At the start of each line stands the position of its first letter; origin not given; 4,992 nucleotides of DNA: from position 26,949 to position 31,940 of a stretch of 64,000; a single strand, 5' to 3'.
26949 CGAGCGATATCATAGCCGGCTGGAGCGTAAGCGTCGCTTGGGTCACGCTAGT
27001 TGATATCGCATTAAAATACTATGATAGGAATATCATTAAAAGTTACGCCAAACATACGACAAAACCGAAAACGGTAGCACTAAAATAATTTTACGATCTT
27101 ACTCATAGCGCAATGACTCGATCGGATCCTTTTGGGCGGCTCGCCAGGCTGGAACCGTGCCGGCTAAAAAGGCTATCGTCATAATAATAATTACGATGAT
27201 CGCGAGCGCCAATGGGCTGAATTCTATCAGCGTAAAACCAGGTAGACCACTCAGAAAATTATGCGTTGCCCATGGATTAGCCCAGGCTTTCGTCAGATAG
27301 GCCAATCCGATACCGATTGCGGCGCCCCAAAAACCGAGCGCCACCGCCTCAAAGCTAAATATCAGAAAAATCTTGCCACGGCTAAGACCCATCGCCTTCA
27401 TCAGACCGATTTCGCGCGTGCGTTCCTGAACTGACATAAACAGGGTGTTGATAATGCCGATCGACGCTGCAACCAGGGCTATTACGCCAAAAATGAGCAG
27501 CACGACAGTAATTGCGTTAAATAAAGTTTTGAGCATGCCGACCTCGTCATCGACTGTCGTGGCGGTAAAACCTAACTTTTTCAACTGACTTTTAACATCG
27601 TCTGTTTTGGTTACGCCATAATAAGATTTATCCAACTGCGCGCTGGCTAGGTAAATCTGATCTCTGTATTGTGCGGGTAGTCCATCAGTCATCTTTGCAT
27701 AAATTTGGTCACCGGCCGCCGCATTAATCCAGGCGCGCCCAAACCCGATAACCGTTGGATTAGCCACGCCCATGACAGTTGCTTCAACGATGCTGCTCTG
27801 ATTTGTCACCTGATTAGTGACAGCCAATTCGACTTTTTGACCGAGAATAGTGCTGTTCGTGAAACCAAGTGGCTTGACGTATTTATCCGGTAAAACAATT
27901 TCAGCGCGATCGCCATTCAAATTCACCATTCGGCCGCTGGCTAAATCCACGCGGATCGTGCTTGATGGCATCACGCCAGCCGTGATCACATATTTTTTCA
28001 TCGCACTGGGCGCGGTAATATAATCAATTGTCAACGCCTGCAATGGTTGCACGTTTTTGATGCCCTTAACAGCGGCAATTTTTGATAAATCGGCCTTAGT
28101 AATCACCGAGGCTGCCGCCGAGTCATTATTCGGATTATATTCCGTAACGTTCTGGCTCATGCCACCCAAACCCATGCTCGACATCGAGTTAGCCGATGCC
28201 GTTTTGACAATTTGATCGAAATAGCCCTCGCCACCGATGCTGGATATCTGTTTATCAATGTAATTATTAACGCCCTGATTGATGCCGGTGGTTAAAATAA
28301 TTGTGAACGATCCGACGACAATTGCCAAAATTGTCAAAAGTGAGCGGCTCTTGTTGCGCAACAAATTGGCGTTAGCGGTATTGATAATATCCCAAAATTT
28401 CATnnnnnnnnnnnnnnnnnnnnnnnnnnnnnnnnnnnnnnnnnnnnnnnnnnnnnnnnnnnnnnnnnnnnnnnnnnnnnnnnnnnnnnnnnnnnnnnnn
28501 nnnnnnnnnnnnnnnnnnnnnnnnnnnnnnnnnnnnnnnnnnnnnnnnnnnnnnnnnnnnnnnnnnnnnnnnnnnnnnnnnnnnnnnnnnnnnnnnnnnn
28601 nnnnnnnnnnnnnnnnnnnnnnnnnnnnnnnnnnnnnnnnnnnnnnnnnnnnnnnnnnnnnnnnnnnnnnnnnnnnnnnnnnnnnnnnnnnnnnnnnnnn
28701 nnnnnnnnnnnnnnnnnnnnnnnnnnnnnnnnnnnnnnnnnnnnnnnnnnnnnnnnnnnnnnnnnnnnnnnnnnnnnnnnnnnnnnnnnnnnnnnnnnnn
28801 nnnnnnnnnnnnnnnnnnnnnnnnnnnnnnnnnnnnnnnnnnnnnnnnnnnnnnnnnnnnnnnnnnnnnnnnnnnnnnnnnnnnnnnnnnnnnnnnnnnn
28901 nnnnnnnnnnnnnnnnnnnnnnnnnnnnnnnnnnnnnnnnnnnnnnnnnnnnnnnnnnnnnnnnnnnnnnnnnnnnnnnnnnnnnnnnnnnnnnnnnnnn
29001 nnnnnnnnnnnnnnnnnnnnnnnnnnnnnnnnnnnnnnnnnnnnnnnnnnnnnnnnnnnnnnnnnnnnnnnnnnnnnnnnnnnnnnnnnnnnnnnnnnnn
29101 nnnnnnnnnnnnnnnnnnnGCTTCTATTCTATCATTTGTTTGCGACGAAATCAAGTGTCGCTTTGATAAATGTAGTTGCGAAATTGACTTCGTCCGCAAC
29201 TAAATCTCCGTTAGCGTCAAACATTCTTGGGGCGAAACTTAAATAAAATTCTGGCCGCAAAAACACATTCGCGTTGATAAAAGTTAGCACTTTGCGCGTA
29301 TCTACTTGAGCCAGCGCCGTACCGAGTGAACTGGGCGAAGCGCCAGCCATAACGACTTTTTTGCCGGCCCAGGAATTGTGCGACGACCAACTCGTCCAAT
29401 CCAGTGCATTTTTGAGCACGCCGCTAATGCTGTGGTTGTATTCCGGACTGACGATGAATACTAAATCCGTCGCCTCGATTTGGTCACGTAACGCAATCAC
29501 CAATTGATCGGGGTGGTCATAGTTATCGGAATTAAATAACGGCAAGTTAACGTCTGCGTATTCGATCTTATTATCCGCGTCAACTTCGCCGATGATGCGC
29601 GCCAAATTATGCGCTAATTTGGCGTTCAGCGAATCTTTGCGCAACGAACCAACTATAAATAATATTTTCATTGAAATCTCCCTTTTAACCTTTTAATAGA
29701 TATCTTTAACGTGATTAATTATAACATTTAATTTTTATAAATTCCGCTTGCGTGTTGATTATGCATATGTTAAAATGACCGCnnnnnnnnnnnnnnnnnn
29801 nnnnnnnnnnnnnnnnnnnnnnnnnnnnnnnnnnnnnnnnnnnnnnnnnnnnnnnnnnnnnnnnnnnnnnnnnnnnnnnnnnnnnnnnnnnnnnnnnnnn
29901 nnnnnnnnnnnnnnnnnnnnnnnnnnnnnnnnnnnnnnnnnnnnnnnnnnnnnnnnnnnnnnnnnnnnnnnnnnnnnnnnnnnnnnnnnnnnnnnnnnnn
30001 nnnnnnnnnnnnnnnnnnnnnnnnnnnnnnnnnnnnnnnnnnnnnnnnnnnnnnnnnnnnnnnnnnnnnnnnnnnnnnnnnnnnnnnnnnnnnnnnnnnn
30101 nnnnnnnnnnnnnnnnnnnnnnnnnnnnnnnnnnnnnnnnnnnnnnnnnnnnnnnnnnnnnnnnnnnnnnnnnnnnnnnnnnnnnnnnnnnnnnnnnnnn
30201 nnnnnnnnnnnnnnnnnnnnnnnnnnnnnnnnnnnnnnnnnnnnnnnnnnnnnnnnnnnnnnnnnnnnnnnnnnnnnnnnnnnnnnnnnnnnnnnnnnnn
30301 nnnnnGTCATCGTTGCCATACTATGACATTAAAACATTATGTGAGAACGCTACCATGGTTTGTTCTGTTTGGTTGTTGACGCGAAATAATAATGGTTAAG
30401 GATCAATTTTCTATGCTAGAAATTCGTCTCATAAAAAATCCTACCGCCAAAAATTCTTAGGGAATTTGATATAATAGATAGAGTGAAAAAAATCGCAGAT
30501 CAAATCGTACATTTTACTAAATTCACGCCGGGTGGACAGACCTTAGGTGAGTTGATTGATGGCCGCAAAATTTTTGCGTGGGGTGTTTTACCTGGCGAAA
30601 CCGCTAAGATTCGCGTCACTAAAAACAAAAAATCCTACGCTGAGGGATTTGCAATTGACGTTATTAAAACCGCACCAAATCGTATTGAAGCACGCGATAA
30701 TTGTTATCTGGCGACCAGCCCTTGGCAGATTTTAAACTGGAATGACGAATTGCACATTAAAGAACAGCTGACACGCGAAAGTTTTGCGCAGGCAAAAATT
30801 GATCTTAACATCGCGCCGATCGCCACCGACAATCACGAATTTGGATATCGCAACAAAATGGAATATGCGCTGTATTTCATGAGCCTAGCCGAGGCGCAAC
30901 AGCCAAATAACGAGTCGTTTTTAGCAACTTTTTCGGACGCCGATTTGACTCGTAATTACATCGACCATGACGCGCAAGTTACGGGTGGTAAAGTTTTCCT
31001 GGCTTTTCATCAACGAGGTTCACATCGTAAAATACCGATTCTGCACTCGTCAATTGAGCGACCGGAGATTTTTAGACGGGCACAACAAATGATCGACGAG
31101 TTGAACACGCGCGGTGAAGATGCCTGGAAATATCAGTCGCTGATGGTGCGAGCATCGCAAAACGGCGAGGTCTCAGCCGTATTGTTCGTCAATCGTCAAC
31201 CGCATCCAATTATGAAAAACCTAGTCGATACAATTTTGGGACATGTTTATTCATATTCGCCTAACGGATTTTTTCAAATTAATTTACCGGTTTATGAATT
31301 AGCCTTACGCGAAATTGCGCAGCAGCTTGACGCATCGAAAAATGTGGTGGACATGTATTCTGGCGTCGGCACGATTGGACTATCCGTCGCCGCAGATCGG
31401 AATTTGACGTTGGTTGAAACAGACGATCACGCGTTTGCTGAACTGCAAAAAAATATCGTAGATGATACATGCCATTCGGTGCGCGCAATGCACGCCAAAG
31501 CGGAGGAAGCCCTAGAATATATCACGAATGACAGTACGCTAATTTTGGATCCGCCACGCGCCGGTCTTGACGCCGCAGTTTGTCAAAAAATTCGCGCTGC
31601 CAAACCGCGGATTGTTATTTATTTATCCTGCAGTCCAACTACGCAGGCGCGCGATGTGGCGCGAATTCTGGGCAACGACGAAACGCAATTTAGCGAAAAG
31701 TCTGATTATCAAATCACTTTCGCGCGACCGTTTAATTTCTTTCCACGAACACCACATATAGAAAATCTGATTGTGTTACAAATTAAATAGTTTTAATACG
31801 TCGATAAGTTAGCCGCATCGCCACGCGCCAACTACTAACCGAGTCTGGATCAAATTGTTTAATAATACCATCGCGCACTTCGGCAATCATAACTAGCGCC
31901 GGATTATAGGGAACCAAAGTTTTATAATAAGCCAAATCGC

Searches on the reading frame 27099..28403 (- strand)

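Call 11: search_protein_families(library=pfam, proteins=[window:27099-28403:-])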
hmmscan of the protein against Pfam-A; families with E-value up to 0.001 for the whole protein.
window:27099-28403:- (434 aa): 2 families
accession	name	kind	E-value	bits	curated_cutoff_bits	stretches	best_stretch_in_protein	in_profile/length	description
PF02687.27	FtsX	-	4.6e-19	69.1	25.5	1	304-427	2-120/120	FtsX-like permease C-terminal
PF12704.14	MacB_PCD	-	8.5e-10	39.7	27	1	21-241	1-194/207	MacB-like periplasmic core domain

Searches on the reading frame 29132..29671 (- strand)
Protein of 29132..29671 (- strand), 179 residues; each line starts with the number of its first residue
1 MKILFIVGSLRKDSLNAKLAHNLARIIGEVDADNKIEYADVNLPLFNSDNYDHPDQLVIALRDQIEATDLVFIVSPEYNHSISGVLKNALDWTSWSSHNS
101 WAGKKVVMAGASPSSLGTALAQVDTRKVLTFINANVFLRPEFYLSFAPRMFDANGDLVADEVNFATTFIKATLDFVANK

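Call 11: search_protein_families(library=pfam, proteins=[window:29132-29671:-])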
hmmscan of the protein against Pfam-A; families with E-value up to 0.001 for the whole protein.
window:29132-29671:- (179 aa): 2 families
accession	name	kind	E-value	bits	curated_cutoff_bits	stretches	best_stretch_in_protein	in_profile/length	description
PF03358.20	FMN_red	-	9.4e-34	116.6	24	1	1-147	1-150/152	NADPH-dependent FMN reductase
PF02525.22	Flavodoxin_2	-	6.6e-09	36.2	27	1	1-95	1-105/198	Flavodoxin-like fold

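Call 24: find_encoding_contigs(protein=window:29132-29671:-, flank=3000, max_places=10)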
Protein window:29132-29671:- (179 aa): no gene with exactly this product is on record in the collection.

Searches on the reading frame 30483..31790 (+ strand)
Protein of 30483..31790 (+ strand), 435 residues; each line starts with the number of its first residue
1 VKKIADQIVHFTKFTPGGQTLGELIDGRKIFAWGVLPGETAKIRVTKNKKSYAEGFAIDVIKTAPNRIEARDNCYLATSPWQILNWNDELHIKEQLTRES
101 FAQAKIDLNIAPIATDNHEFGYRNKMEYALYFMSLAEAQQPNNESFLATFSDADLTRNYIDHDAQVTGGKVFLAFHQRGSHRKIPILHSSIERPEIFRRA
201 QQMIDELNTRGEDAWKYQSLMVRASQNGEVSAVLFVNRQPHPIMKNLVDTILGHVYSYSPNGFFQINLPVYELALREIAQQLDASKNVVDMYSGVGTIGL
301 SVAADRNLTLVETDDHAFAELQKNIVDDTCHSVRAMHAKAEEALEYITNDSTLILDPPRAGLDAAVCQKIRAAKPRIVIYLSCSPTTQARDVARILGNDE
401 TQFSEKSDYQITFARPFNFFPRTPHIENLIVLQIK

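Call 11: search_protein_families(library=pfam, proteins=[window:30483-31790:+])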
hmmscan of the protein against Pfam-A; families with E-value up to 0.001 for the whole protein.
window:30483-31790:+ (435 aa): 5 families
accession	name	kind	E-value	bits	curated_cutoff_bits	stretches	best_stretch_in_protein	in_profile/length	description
PF05958.17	tRNA_U5-meth_tr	-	5.6e-09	35.9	23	1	303-433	238-355/357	tRNA (Uracil-5-)-methyltransferase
PF03602.21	Cons_hypoth95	-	1e-05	25.8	24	1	282-380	39-149/182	Conserved hypothetical protein 95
PF05175.20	MTS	-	0.00013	22.1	23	1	279-358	28-107/170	Methyltransferase small domain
PF01938.26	TRAM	-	0.00047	20.4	21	1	9-55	10-58/61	TRAM domain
PF02475.24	TRM5-TYW2_MTfase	-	0.00051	20.5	28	0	277-338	29-94/164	TRM5/TYW2 methyltransferase domain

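Call 32: find_encoding_contigs(protein=window:30483-31790:+, flank=3000, max_places=10)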
Protein window:30483-31790:+ (435 aa): 2 contigs read that carry it; 2 places shown.
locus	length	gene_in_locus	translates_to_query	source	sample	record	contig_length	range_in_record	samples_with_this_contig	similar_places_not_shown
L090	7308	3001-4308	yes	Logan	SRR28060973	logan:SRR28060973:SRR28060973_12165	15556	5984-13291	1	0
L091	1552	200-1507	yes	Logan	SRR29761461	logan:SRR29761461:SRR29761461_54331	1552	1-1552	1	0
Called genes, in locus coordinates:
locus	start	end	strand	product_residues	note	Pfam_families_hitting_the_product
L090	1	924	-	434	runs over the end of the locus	PF12704:MacB_PCD, PF02687:FtsX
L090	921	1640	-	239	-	PF00005:ABC_tran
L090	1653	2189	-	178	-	PF02525:Flavodoxin_2, PF03358:FMN_red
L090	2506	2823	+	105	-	-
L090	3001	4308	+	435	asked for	PF05958:tRNA_U5-meth_tr, PF03602:Cons_hypoth95 (weak)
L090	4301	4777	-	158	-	-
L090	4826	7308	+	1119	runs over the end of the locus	PF00580:UvrD-helicase, PF13245:AAA_19, PF00580:UvrD-helicase, PF13361:UvrD_C, PF13538:UvrD_C_2 (faint), PF12705:PDDEXK_1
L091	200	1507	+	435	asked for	PF05958:tRNA_U5-meth_tr, PF03602:Cons_hypoth95 (weak)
